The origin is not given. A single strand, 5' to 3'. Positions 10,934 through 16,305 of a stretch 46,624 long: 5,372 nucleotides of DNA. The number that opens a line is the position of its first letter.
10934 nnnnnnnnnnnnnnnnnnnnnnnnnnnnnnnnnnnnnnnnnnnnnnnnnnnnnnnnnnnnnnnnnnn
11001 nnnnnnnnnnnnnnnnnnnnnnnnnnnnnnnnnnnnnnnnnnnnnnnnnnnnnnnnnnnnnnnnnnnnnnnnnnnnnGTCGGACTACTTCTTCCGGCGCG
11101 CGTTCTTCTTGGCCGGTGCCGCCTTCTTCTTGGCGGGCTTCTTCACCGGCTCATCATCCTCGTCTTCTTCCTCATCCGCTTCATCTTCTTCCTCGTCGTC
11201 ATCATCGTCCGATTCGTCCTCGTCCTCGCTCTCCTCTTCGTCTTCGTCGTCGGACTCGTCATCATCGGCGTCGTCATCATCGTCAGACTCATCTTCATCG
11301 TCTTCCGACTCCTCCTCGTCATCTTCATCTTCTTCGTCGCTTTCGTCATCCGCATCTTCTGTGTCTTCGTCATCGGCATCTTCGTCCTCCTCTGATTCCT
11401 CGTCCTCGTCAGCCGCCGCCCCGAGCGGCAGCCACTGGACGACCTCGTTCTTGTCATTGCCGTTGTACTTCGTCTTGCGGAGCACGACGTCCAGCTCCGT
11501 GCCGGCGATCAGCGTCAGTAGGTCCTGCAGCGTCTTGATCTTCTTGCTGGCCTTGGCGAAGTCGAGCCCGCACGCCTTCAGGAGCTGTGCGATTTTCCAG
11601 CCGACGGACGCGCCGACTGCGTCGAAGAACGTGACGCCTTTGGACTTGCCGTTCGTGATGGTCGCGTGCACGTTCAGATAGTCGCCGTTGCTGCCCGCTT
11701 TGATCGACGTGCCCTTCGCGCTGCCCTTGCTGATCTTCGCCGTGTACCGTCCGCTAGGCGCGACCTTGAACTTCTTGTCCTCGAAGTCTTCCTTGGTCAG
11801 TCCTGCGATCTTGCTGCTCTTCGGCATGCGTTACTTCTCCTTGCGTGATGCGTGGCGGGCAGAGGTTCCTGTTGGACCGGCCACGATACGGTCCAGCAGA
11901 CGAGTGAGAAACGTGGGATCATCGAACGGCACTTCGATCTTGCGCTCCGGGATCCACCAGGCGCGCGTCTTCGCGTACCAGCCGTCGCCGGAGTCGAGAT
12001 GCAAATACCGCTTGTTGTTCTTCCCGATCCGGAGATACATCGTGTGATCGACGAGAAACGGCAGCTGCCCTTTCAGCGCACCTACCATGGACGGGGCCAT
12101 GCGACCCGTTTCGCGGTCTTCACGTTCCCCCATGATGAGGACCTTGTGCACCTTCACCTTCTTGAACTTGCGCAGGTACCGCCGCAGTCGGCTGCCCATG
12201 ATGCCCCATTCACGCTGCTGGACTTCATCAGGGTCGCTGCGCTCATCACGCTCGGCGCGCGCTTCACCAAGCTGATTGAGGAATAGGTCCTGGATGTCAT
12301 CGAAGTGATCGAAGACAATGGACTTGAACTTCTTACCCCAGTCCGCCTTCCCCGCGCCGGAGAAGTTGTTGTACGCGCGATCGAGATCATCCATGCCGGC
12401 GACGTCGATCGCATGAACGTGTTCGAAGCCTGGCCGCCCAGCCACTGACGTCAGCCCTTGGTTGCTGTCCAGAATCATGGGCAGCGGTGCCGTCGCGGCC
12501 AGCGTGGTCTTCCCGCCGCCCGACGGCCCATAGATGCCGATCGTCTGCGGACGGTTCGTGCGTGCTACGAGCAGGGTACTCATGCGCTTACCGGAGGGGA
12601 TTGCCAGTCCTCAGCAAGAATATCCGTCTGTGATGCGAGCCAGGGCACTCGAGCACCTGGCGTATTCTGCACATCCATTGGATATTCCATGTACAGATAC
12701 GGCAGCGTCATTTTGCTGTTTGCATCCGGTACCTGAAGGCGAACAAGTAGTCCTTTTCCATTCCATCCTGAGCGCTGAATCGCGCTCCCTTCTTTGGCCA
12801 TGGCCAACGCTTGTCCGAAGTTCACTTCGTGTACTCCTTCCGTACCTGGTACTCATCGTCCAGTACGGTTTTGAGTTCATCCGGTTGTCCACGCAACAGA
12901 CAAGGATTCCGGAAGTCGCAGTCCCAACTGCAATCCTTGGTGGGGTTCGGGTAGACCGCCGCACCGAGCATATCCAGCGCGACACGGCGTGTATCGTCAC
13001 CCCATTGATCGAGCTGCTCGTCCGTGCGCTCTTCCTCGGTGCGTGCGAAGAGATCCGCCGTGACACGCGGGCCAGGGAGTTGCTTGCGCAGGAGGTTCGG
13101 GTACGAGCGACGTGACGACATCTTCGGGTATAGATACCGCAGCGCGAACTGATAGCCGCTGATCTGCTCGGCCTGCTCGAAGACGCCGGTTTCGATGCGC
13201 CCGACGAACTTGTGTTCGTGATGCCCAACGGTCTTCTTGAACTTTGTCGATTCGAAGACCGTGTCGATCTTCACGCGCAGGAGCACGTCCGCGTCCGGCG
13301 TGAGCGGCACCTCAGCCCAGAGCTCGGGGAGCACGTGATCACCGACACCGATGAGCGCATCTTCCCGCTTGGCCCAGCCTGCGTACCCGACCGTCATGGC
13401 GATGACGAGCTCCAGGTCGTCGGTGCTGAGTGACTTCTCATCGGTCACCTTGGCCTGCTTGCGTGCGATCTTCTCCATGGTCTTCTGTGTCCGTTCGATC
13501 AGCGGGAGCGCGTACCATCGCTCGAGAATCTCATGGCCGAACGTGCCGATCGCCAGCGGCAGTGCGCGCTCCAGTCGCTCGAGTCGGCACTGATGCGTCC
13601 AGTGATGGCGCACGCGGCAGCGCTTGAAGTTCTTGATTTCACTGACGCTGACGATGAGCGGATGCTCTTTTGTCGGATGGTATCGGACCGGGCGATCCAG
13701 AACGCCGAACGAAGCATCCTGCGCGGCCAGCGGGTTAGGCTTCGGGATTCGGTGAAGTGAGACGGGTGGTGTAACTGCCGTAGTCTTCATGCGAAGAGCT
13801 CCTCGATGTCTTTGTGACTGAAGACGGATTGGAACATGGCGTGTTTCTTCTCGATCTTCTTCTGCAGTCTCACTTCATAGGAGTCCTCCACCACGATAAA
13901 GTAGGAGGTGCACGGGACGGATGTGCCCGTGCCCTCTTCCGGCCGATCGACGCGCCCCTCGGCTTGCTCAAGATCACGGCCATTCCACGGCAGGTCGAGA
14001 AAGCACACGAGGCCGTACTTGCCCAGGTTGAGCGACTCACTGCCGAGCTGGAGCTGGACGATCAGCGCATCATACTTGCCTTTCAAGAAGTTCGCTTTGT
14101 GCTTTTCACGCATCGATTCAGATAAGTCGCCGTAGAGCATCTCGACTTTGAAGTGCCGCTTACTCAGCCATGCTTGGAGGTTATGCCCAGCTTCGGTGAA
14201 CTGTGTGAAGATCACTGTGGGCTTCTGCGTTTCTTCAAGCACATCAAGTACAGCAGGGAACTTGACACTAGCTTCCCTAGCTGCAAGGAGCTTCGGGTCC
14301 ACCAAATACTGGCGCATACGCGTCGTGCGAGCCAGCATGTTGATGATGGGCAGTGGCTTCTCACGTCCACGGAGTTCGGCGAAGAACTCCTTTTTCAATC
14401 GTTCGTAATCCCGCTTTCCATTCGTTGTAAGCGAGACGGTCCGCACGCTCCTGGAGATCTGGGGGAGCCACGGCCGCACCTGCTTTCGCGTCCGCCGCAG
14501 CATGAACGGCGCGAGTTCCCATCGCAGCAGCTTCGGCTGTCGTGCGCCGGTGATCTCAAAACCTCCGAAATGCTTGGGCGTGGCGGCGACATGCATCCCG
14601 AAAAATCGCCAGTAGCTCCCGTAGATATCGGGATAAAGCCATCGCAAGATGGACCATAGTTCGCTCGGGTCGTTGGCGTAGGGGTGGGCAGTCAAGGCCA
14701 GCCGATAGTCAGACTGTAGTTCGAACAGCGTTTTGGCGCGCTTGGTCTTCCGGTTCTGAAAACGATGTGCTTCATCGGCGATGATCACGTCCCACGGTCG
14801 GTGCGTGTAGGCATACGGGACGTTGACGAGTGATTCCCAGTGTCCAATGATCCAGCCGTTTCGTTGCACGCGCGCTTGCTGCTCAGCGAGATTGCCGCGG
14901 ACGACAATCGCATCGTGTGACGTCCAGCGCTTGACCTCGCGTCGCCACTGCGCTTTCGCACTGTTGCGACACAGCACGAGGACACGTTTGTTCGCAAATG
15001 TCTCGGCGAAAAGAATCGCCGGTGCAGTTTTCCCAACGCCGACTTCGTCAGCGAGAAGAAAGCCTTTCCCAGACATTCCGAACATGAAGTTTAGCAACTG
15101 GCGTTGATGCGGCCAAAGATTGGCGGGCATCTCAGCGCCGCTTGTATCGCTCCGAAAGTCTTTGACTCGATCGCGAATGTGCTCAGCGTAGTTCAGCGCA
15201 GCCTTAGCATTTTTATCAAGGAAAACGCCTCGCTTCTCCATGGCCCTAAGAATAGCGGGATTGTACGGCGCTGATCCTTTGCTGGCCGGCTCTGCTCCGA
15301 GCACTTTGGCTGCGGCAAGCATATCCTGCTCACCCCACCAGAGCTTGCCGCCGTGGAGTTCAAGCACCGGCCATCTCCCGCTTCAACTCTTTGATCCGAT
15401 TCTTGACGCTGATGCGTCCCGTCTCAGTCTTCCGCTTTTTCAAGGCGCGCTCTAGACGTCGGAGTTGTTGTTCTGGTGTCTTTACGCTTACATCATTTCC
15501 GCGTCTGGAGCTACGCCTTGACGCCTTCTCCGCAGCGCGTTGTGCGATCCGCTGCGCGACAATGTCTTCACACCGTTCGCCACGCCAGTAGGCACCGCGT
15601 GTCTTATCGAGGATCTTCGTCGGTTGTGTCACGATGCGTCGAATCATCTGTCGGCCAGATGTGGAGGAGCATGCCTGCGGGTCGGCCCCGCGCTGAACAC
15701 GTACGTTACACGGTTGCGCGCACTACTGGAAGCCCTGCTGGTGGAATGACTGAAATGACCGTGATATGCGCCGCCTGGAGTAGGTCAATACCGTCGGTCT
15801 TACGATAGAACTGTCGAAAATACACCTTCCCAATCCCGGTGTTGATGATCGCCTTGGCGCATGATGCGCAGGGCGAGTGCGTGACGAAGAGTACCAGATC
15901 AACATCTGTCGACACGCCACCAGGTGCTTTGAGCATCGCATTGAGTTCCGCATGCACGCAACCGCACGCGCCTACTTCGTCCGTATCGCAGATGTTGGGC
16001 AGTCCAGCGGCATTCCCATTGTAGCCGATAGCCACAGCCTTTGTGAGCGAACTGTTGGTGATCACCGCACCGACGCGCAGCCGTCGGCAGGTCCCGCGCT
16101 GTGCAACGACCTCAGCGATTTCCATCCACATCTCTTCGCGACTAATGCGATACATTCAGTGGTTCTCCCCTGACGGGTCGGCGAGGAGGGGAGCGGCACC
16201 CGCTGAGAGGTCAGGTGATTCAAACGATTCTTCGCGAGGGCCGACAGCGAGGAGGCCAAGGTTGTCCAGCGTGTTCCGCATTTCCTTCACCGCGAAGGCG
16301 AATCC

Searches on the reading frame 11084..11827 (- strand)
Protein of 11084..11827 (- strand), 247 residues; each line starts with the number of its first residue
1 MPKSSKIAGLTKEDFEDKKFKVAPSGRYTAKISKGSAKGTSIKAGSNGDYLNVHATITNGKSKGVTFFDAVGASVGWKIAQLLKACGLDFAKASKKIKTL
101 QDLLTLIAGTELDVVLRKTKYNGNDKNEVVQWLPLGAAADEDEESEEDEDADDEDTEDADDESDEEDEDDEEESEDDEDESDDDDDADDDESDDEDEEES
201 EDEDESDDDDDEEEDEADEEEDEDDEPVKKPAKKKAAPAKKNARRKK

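Call 40: search_protein_families(library=pfam, proteins=[window:11084-11827:-], max_evalue=0.001)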
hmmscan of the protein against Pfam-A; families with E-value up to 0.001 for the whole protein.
window:11084-11827:- (247 aa): 1 family
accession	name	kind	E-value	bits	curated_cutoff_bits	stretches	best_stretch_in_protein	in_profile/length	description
PF09073.15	BUD22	-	0.00054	19.8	37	1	139-241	164-278/435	BUD22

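Call 41: search_protein_families(library=phrogs, proteins=[window:11084-11827:-], max_evalue=0.001)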
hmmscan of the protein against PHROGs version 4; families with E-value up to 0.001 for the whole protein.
window:11084-11827:- (247 aa): 4 families
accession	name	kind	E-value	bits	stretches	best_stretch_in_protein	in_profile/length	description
phrog_3724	-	unknown function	4.7e-12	46.8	1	21-182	24-175/285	-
phrog_10064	-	unknown function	3.9e-05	24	1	117-233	151-264/313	-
phrog_2300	-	unknown function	0.0002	22.2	0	16-159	42-175/347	-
phrog_14876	-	DNA, RNA and nucleotide metabolism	0.00027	22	0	19-177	32-181/183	DNA polymerase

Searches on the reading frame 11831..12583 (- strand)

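Call 58: search_protein_families(library=pfam, proteins=[window:11831-12583:-], max_evalue=0.001)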
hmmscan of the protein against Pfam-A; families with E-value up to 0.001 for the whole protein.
window:11831-12583:- (250 aa): 1 family
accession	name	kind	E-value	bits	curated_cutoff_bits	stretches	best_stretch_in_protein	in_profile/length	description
PF13479.12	AAA_24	-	1.3e-22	81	27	1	12-207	2-194/195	AAA domain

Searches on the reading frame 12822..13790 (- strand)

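Call 57: search_protein_families(library=pfam, proteins=[window:12822-13790:-], max_evalue=0.001)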
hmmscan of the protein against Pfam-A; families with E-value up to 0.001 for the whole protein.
window:12822-13790:- (322 aa): 1 family
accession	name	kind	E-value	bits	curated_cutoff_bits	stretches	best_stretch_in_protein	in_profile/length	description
PF12705.13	PDDEXK_1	-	5.4e-14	53.2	22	1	47-297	2-246/247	PD-(D/E)XK nuclease superfamily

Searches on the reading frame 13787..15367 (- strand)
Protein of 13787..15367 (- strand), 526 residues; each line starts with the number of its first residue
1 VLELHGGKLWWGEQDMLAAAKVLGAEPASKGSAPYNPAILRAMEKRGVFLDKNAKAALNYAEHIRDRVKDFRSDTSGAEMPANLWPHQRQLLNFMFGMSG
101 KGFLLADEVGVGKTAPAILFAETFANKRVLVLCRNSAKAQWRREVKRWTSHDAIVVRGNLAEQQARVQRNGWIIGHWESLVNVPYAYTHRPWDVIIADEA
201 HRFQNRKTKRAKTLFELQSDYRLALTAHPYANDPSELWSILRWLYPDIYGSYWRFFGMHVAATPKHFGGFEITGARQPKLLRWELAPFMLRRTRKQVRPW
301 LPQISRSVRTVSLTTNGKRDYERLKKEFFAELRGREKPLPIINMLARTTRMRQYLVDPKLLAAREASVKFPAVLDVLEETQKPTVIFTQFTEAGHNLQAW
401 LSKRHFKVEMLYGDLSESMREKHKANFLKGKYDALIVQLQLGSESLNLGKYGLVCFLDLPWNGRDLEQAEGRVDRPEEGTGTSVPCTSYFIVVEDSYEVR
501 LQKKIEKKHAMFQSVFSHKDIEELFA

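Call 58: search_protein_families(library=pfam, proteins=[window:13787-15367:-], max_evalue=0.001)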
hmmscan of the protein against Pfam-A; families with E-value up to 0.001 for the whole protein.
window:13787-15367:- (526 aa): 4 families
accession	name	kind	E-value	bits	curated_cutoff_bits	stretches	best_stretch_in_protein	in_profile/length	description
PF00176.29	SNF2-rel_dom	-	5.8e-34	117.9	24.9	1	87-335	1-265/290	SNF2-related domain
PF00271.37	Helicase_C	-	8.7e-16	58.6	23.5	1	370-475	3-108/110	Helicase conserved C-terminal domain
PF04851.21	ResIII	-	5.2e-10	39.9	22.5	1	99-229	22-162/164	Type III restriction enzyme, res subunit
PF00270.35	DEAD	-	0.0005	20.3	26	1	86-210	2-134/167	DEAD/DEAH box helicase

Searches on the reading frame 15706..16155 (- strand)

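Call 58: search_protein_families(library=pfam, proteins=[window:15706-16155:-], max_evalue=0.001)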
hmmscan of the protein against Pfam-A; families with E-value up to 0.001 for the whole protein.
window:15706-16155:- (149 aa): 4 families
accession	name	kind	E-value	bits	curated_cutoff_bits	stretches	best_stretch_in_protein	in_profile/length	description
PF00383.29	dCMP_cyt_deam_1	-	4e-20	72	25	1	6-113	3-100/102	Cytidine and deoxycytidylate deaminase zinc-binding region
PF14437.12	MafB19-deam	-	9.3e-14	52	27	1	5-119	2-105/142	MafB19-like deaminase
PF14439.12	Bd3614-deam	-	0.00025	21.4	38.5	1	65-121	33-92/113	Bd3614-like deaminase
PF18750.7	SNAD4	-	0.00062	20.3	27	1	68-105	33-73/130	Secreted Novel AID/APOBEC-like Deaminase 4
